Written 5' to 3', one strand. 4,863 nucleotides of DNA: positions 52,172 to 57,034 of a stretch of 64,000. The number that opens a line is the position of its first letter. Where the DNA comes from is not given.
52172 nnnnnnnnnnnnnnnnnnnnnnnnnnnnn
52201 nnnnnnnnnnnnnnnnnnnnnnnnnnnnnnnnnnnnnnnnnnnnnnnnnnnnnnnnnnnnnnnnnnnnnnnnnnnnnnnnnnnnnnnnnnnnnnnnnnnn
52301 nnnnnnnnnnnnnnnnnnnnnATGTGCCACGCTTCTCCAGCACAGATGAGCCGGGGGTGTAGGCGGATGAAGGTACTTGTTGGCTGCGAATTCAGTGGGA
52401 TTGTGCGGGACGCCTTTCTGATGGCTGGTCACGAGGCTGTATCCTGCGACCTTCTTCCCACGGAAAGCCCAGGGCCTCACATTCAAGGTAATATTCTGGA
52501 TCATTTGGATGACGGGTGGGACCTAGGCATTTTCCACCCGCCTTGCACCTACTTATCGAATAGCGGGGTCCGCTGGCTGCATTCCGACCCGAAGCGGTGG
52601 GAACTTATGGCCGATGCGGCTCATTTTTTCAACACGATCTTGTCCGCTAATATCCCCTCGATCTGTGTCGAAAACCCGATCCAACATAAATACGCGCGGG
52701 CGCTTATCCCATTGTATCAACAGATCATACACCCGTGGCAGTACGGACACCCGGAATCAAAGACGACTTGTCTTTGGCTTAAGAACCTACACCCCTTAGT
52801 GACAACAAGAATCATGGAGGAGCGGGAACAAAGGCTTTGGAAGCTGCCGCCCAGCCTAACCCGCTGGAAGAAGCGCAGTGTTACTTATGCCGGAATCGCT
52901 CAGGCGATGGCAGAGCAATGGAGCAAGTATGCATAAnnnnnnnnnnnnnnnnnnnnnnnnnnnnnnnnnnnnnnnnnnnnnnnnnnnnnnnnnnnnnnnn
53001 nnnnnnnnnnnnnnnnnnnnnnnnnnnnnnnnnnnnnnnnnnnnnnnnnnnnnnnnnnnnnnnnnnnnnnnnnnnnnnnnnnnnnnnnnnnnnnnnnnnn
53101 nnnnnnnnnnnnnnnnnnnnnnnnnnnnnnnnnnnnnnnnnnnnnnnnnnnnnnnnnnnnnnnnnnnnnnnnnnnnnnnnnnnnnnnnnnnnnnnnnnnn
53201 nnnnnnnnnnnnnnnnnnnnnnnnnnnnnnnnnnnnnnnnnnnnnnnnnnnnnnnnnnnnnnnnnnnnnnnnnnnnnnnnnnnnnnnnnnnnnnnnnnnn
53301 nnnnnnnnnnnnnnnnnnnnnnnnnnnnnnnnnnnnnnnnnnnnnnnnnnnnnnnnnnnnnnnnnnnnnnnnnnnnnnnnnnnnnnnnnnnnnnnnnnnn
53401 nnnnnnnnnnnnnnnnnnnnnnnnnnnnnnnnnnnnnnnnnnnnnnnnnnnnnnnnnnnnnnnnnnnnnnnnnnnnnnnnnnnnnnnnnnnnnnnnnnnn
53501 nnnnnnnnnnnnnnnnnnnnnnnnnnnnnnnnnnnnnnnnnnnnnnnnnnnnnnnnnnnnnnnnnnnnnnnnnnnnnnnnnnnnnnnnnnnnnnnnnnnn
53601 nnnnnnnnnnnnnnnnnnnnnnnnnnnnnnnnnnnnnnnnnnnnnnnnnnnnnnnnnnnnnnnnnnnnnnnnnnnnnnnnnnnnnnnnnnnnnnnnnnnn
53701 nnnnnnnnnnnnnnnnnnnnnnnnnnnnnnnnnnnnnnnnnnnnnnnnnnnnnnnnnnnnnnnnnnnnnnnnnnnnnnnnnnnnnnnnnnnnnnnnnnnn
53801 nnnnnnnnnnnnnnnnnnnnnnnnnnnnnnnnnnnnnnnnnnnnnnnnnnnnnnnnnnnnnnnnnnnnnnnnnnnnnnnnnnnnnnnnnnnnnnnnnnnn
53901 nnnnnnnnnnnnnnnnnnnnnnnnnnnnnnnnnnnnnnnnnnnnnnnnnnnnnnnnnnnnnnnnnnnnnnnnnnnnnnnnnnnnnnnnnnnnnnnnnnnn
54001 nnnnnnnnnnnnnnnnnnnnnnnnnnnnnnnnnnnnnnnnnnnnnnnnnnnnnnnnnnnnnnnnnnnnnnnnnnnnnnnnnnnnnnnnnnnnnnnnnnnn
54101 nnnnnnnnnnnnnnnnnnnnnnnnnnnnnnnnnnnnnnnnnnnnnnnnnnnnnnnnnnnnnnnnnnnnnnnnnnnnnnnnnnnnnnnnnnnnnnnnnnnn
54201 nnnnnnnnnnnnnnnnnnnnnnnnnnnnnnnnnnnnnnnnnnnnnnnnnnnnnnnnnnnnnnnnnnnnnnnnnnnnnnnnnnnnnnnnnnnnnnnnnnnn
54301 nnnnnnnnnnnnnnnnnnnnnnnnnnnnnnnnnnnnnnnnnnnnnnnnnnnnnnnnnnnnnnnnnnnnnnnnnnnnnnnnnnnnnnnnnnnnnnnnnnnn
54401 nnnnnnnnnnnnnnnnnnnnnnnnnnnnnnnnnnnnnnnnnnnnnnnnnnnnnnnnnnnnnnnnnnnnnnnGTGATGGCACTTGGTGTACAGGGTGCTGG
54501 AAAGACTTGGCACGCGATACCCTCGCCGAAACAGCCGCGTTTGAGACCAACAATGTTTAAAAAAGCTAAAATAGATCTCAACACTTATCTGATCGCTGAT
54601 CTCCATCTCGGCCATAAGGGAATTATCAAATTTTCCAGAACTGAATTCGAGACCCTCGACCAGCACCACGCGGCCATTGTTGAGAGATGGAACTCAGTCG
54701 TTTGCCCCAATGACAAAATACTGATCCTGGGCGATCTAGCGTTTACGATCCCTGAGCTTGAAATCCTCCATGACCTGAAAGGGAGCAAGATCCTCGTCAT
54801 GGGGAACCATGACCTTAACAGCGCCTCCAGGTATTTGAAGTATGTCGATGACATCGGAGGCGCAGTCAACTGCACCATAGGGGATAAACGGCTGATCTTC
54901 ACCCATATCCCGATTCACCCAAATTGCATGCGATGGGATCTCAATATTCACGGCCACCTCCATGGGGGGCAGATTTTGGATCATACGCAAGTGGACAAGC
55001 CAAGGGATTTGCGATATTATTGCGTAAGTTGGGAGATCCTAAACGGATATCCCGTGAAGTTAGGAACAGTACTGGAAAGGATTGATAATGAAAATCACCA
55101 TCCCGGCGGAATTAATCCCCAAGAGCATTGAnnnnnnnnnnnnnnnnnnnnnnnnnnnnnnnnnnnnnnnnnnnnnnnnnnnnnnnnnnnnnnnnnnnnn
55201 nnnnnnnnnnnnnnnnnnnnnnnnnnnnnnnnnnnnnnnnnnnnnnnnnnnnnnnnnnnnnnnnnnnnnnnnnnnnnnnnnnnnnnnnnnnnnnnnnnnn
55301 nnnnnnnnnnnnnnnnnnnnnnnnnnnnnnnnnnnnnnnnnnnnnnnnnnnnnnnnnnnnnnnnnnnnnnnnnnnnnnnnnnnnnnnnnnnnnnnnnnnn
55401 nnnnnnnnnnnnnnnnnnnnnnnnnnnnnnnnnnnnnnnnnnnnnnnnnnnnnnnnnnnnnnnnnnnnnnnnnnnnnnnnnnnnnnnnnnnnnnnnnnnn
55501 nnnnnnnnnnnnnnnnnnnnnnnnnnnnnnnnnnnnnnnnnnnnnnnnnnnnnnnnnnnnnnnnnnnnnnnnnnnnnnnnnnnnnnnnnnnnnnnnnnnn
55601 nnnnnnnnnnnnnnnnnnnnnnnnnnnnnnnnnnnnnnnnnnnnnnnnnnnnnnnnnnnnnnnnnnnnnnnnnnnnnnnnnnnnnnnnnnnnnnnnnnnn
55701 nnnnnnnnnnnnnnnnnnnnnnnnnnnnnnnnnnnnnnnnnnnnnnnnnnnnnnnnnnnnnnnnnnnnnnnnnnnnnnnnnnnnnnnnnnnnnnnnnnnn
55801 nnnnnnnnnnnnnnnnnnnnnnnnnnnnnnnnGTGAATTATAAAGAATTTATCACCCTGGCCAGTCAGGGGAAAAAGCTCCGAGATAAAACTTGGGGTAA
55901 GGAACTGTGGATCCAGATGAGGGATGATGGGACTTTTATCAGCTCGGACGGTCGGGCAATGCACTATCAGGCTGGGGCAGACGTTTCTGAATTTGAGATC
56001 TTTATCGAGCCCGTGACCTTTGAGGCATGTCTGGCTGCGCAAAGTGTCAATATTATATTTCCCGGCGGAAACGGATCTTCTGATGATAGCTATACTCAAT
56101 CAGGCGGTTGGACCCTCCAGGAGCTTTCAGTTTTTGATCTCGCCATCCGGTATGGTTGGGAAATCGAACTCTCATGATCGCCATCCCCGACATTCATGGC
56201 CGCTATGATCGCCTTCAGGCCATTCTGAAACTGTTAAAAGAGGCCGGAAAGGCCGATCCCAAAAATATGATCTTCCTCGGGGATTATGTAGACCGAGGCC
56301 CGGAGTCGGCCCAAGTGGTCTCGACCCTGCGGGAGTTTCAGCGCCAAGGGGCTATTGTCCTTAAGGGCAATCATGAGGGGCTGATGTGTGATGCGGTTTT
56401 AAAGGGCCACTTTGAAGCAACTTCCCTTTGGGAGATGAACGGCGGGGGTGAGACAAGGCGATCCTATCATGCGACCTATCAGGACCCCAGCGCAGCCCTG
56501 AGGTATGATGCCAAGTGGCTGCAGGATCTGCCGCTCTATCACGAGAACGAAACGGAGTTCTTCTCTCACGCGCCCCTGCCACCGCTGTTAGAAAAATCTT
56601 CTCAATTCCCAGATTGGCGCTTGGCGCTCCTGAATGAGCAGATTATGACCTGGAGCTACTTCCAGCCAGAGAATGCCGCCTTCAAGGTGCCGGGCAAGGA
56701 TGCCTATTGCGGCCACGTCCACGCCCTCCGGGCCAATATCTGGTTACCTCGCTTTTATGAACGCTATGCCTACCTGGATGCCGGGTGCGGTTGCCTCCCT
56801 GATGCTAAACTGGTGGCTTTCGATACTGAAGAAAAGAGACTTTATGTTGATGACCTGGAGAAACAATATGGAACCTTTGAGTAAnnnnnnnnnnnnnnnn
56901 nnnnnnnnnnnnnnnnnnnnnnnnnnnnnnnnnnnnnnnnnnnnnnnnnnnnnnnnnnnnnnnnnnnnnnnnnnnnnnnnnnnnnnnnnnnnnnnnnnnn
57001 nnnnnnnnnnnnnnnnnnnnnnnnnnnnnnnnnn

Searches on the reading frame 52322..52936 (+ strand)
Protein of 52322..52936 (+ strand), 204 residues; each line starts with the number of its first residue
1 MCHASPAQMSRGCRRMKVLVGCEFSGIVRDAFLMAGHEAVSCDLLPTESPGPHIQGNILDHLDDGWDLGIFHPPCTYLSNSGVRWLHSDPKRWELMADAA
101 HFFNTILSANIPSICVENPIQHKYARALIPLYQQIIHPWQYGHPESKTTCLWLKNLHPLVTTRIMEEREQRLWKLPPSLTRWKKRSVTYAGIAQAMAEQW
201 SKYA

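Call 18: search_protein_families(library=pfam, proteins=[window:52322-52936:+], max_evalue=0.01)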
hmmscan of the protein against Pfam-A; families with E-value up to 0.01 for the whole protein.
window:52322-52936:+ (204 aa): 0 families

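Call 35: search_protein_families(library=phrogs, proteins=[window:52322-52936:+], max_evalue=0.001)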
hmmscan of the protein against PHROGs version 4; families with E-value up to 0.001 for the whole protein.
window:52322-52936:+ (204 aa): 2 families
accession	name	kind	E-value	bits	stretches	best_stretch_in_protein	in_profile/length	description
phrog_757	-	other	3.5e-53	181.2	1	12-203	11-221/247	DNA methyltransferase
phrog_27471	-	unknown function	5.7e-27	94.8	1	109-201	3-93/93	-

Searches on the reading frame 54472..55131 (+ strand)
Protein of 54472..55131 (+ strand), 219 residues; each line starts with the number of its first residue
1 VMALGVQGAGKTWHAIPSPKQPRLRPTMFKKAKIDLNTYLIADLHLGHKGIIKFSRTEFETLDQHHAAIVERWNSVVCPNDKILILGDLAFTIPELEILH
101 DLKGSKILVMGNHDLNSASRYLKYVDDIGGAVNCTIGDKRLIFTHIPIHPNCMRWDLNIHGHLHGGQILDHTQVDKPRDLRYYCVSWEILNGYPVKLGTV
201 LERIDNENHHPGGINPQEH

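Call 18: search_protein_families(library=pfam, proteins=[window:54472-55131:+], max_evalue=0.01)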
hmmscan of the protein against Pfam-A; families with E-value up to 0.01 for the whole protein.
window:54472-55131:+ (219 aa): 0 families

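Call 35: search_protein_families(library=phrogs, proteins=[window:54472-55131:+], max_evalue=0.001)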
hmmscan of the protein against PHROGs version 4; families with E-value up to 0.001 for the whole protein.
window:54472-55131:+ (219 aa): 1 family
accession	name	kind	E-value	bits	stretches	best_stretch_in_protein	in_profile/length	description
phrog_547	-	other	1.6e-45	156.2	1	31-208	24-203/245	phosphoesterase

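Call 58: search_protein_families(library=pfam, proteins=[window:54472-55131:+], max_evalue=0.05)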
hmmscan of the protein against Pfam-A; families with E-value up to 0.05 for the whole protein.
window:54472-55131:+ (219 aa): 0 families

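Call 61: search_solved_structures(query=window:54472-55131:+, max_evalue=1)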
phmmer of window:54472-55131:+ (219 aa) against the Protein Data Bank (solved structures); distinct sequences matched with E-value up to 1: 3.
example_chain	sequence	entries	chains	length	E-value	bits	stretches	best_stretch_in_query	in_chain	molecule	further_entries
1xm7_A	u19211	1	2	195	1.2e-05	28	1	38-148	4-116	hypothetical protein aq_1665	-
6xrf_A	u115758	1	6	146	0.86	12.1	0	153-185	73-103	Effector EagT6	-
1tu1_A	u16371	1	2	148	0.88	12.1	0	153-185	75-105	hypothetical protein PA0094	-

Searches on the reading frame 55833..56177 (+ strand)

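Call 19: search_protein_families(library=pfam, proteins=[window:55833-56177:+], max_evalue=0.01)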
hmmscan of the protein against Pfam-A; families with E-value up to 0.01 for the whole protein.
window:55833-56177:+ (114 aa): 1 family
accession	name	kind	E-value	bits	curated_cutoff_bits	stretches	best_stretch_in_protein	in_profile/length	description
PF11195.14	Tad2-like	-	0.006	17.5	25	1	1-35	1-32/73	Thoeris anti-defense 2-like domain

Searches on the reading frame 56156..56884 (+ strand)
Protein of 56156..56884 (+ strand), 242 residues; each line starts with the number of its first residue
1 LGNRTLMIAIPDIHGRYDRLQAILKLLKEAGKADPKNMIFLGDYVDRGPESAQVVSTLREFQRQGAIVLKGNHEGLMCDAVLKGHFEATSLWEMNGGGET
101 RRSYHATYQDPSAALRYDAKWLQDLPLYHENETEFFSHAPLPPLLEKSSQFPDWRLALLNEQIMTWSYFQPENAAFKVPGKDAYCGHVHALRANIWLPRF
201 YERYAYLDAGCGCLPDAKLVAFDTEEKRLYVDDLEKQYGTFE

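Call 18: search_protein_families(library=pfam, proteins=[window:56156-56884:+], max_evalue=0.01)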
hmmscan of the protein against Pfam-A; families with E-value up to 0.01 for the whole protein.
window:56156-56884:+ (242 aa): 2 families
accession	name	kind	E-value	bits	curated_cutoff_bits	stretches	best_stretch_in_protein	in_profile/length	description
PF00149.33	Metallophos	-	6.7e-14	53.2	21.5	1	9-189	5-189/191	Calcineurin-like phosphoesterase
PF12850.12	Metallophos_2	-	0.0022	18.5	27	0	8-116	4-100/154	Calcineurin-like phosphoesterase superfamily domain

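Call 35: search_protein_families(library=phrogs, proteins=[window:56156-56884:+], max_evalue=0.001)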
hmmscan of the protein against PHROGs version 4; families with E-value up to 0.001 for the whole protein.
window:56156-56884:+ (242 aa): 5 families
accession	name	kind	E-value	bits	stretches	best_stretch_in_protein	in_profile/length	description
phrog_246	-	other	4.4e-33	115.9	1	9-232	180-392/417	NinI-like serine-threonine phosphatase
phrog_20114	-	other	1.7e-11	45.6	1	10-81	8-77/131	phosphoesterase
phrog_8238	-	DNA, RNA and nucleotide metabolism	1.5e-08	34.2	1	7-79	174-246/737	RNA ligase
phrog_9096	-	unknown function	3.8e-05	24.6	1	9-99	17-100/157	-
phrog_221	-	other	0.00068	19.9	0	8-46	115-153/367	metallo-phosphoesterase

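Call 60: search_solved_structures(query=window:56156-56884:+, max_evalue=0.01)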
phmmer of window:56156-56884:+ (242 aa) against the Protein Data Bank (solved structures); distinct sequences matched with E-value up to 0.01: 82 (the best 60 are shown).
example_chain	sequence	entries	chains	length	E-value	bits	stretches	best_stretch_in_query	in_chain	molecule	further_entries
4iyp_C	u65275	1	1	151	1.6e-07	34.2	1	10-81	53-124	Serine/threonine-protein phosphatase 2A catalytic subunit alpha isoform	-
2nyl_C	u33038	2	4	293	3.8e-07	32.9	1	10-81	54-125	Serine/threonine-protein phosphatase 2A catalytic subunit alpha isoform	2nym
3p71_C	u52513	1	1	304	4.2e-07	32.8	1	10-81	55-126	Serine/threonine-protein phosphatase 2A catalytic subunit alpha isoform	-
2ie3_C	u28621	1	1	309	4.3e-07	32.7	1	10-81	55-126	Serine/threonine-protein phosphatase 2A catalytic subunit alpha isoform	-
2ie4_C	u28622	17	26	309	4.3e-07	32.7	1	10-81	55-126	Serine/threonine-protein phosphatase 2A catalytic subunit alpha isoform | PP2A-C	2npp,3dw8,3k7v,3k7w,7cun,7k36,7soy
3c5w_C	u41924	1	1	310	4.3e-07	32.7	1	10-81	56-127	PP2A C subunit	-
8so0_C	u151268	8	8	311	4.4e-07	32.7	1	10-81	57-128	Serine/threonine-protein phosphatase 2A catalytic subunit alpha isoform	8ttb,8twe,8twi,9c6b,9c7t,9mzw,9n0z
4i5l_C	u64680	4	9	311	4.4e-07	32.7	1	10-81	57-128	Serine/threonine-protein phosphatase 2A catalytic subunit alpha isoform, PP2A-alpha | Serine/threonine-protein phosphatase 2A catalytic subunit alpha isoform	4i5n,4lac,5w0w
9o04_D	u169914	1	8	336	4.9e-07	32.6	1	10-81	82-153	Serine/threonine-protein phosphatase 2A catalytic subunit alpha isoform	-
8uwb_C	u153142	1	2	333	5e-07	32.5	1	10-81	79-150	Serine/threonine-protein phosphatase 2A 65 kDa regulatory subunit A alpha isoform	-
8uo5_C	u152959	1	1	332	5e-07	32.5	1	10-81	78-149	Serine/threonine-protein phosphatase 2A catalytic subunit alpha isoform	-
7n6g_4D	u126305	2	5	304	1e-06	31.5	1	11-79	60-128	FAP15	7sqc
8pq7_A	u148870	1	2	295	1e-06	31.5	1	11-79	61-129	Serine/threonine-protein phosphatase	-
6nts_C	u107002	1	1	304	2.1e-06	30.5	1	10-81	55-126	Serine/threonine-protein phosphatase 2A catalytic subunit alpha isoform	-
6obs_A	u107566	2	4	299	2.1e-06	30.5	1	11-86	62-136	Serine/threonine-protein phosphatase PP1-alpha catalytic subunit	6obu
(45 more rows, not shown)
